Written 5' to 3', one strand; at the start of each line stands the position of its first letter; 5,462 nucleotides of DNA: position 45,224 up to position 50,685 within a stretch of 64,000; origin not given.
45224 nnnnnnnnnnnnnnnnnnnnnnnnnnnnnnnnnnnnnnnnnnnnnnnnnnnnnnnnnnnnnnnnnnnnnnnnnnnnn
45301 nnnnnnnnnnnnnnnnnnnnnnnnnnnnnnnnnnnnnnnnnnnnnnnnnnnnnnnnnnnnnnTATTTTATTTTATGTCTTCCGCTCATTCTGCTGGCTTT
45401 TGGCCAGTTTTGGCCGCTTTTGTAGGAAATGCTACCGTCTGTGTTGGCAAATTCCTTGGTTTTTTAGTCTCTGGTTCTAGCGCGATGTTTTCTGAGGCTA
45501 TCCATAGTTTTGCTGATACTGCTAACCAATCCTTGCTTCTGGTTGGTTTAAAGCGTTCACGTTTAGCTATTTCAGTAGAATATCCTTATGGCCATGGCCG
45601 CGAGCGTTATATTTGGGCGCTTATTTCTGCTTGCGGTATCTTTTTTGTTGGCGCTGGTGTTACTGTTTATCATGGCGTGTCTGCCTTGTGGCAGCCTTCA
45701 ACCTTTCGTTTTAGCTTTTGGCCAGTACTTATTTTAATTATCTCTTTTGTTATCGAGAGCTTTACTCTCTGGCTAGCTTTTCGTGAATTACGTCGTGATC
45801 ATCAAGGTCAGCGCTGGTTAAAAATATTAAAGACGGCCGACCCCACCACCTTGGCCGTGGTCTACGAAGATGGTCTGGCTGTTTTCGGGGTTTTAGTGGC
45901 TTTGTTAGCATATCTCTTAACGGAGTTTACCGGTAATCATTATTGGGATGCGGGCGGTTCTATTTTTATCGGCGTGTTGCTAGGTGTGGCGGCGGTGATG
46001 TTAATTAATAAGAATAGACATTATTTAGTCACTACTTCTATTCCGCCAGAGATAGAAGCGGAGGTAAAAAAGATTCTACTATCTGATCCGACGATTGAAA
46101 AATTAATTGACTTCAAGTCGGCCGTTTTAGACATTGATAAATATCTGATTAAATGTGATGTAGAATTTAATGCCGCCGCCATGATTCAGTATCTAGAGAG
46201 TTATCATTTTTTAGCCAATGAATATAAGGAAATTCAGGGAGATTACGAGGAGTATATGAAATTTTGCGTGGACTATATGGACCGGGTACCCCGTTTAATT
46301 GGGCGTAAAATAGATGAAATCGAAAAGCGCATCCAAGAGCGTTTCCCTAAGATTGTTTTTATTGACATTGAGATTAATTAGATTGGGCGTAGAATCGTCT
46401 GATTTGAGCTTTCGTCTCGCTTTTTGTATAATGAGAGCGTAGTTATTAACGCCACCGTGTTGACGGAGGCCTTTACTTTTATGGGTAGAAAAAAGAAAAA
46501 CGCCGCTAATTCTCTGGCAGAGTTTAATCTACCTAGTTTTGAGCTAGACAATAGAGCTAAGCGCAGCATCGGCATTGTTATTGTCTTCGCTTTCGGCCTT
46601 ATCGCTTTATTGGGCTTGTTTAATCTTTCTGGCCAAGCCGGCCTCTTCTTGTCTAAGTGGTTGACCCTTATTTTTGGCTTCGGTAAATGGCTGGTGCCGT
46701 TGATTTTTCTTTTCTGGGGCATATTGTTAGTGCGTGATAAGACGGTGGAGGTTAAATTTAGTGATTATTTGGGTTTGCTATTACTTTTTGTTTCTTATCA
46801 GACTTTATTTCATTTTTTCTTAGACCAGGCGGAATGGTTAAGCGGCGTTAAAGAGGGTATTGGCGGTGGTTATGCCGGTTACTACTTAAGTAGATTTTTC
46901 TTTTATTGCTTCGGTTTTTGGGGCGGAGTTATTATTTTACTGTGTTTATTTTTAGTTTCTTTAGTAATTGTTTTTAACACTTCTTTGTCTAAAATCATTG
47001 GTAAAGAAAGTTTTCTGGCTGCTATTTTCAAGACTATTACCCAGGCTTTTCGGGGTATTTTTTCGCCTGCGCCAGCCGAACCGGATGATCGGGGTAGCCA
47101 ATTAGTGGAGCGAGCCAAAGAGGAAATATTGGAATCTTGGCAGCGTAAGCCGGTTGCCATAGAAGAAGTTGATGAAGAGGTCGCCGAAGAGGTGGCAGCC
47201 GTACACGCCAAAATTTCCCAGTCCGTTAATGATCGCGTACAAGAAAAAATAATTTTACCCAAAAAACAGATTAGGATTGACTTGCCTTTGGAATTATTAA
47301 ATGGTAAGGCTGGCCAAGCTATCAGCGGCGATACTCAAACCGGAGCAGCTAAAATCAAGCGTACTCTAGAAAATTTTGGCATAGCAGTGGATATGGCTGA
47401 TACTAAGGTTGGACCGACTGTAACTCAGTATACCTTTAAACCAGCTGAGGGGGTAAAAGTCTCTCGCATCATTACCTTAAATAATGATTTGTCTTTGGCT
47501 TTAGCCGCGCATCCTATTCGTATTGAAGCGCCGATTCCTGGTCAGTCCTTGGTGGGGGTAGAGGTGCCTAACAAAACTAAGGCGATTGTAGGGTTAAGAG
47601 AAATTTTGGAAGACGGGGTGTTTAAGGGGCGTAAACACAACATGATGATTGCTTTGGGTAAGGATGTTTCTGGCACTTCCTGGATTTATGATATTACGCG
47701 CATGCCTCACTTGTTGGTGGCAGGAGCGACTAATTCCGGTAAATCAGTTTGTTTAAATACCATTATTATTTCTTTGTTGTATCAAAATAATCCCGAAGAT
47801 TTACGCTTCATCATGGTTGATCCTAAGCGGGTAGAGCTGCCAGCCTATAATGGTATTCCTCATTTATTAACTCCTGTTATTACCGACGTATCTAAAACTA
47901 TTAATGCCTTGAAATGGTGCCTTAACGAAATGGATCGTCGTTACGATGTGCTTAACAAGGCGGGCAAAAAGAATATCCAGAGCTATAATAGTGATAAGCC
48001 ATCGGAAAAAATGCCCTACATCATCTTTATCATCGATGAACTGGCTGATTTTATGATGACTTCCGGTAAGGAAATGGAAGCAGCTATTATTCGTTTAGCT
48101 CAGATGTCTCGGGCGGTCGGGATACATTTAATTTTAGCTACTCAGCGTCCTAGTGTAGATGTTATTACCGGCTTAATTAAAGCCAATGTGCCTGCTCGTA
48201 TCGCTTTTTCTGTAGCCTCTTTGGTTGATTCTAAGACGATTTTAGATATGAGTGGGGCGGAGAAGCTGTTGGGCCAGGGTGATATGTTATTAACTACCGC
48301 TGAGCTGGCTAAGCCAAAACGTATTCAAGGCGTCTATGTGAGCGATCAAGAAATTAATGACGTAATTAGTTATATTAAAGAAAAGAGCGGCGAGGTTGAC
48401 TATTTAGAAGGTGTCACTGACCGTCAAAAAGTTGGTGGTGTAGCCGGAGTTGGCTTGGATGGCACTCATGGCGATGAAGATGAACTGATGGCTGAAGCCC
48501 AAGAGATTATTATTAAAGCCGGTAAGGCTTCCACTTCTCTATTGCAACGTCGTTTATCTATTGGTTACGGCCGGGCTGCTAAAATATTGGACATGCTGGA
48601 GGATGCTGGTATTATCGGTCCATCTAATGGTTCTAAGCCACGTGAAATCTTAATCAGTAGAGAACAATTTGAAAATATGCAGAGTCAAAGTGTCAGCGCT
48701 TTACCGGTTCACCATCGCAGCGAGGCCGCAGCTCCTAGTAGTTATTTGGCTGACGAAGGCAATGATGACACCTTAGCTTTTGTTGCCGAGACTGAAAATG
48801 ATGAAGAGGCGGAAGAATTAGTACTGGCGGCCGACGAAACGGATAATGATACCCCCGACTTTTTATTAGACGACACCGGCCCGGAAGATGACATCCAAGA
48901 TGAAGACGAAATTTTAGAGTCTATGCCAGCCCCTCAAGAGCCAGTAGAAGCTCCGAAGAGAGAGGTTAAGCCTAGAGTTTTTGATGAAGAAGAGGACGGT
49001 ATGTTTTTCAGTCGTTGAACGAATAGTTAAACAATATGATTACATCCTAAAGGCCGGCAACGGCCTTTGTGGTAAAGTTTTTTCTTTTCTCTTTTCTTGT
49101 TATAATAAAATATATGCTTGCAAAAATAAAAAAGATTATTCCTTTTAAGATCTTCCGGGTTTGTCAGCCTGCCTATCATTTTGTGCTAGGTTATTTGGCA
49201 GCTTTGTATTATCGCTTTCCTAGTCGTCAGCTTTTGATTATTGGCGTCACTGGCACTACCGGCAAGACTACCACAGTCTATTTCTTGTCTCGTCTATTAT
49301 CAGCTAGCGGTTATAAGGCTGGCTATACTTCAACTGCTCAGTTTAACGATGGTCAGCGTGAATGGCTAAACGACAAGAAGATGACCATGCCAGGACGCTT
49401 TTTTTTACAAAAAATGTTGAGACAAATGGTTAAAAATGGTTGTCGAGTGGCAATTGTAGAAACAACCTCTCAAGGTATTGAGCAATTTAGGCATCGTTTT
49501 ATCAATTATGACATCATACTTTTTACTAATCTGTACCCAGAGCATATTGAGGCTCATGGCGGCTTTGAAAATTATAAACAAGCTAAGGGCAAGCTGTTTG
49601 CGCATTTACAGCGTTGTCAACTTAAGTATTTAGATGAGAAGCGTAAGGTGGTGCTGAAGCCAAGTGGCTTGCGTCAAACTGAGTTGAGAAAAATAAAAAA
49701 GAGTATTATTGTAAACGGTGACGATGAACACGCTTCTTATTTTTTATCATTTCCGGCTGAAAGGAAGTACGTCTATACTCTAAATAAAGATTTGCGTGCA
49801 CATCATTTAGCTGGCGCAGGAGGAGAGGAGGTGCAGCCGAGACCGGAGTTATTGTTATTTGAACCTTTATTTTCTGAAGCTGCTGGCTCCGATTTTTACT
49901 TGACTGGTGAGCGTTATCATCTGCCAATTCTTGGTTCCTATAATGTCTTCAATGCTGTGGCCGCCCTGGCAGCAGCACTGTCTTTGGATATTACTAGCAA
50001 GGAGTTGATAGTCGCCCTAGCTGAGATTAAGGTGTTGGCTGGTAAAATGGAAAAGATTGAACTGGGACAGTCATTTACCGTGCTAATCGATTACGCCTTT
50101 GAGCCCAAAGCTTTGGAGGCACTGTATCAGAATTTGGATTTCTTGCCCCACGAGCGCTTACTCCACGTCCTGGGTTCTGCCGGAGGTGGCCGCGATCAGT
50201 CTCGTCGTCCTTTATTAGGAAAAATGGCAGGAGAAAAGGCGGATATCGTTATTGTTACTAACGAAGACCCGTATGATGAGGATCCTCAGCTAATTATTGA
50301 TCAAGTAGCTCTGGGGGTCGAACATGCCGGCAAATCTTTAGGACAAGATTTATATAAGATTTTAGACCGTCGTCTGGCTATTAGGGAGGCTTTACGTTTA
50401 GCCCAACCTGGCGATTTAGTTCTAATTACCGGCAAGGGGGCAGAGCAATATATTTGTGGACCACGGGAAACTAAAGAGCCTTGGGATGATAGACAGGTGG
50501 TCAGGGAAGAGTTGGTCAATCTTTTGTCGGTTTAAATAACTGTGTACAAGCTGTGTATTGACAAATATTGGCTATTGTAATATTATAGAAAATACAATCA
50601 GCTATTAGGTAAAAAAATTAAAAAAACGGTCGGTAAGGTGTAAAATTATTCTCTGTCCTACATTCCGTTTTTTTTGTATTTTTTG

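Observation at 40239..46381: A compact alpha-glucan module comprises two GlgA paralogues flanking a minimal GH57 enzyme and an APH-fold kinase, plus a CDF transporter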

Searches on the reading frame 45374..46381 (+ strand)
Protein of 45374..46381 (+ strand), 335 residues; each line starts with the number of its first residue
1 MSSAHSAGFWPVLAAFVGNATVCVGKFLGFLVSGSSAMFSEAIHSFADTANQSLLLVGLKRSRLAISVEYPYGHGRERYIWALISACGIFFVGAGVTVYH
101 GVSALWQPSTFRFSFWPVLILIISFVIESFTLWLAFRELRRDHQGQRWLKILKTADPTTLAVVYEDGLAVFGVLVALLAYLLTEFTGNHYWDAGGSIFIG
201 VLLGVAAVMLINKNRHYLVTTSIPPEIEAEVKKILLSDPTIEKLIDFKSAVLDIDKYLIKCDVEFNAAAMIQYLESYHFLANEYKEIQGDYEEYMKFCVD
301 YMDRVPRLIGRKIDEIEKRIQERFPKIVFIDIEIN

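Call 3: search_protein_families(library=pfam, proteins=[window:45374-46381:+], max_evalue=0.01)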
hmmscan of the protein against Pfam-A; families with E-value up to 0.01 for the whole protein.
window:45374-46381:+ (335 aa): 1 family
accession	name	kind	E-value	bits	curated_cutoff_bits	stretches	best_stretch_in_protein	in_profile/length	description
PF01545.26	Cation_efflux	-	1.7e-34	119.8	26.6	1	13-219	2-198/198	Cation efflux family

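Call 4: search_protein_families(library=ncbifam, proteins=[window:45374-46381:+], max_evalue=0.01)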
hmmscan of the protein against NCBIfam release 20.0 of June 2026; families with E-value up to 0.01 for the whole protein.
window:45374-46381:+ (335 aa): 9 families
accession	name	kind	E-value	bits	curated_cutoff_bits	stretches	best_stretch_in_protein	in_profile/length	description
TIGR01297.1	CDF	superfamily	7.9e-33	113.9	82.35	1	12-272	5-253/285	cation diffusion facilitator family transporter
NF050169.1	CatEfflxFieF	equivalog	9.1e-13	48.1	420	1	14-268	10-249/282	cation efflux pump FieF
NF033616.1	CDF_MamB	equivalog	4.8e-12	45.9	350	1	22-253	20-236/284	magnetosome biogenesis CDF transporter MamB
NF033615.1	CDF_MamM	equivalog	7.9e-11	41.7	350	1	15-124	15-127/290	magnetosome biogenesis CDF transporter MamM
NF052621.1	MngEfTpMntE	equivalog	3.6e-10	39.7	500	1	20-236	14-217/293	manganese efflux transporter MntE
NF040994.1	MamV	equivalog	5.5e-08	32.3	500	1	27-125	30-125/319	CDF transporter MamV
NF052602.1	Zn_efflux_Cdf31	equivalog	8.2e-07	28.7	460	1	19-227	17-220/299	CDF family zinc efflux transporter Cdf31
NF002923.0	PRK03557.1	equivalog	1.2e-06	28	408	1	12-229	21-222/313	CDF family zinc transporter ZitB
NF007064.0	PRK09509.1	equivalog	0.0002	20.5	447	1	19-250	20-237/300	CDF family cation-efflux transporter FieF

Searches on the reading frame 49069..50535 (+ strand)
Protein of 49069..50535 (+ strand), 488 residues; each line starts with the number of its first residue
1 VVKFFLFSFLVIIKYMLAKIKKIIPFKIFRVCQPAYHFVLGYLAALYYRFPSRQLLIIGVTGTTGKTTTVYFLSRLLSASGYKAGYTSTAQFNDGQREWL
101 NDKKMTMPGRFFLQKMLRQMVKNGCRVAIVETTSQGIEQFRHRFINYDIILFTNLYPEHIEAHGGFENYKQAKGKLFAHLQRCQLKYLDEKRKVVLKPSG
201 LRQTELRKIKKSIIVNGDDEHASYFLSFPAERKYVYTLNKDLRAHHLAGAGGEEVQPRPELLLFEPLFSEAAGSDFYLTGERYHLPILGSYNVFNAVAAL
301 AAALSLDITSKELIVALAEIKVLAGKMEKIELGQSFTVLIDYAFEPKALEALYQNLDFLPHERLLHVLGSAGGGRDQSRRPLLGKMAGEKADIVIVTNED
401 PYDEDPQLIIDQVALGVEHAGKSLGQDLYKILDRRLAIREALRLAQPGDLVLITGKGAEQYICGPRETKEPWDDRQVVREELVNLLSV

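Call 30: search_protein_families(library=pfam, proteins=[window:49069-50535:+], max_evalue=0.001)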
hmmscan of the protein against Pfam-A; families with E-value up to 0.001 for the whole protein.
window:49069-50535:+ (488 aa): 2 families
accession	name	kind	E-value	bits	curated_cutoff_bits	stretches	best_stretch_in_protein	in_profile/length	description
PF08245.18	Mur_ligase_M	-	1e-31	110.9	24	1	60-183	1-116/200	Mur ligase middle domain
PF02875.26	Mur_ligase_C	-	4.7e-22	79.6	28.4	1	327-457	3-127/127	Mur ligase, glutamate ligase domain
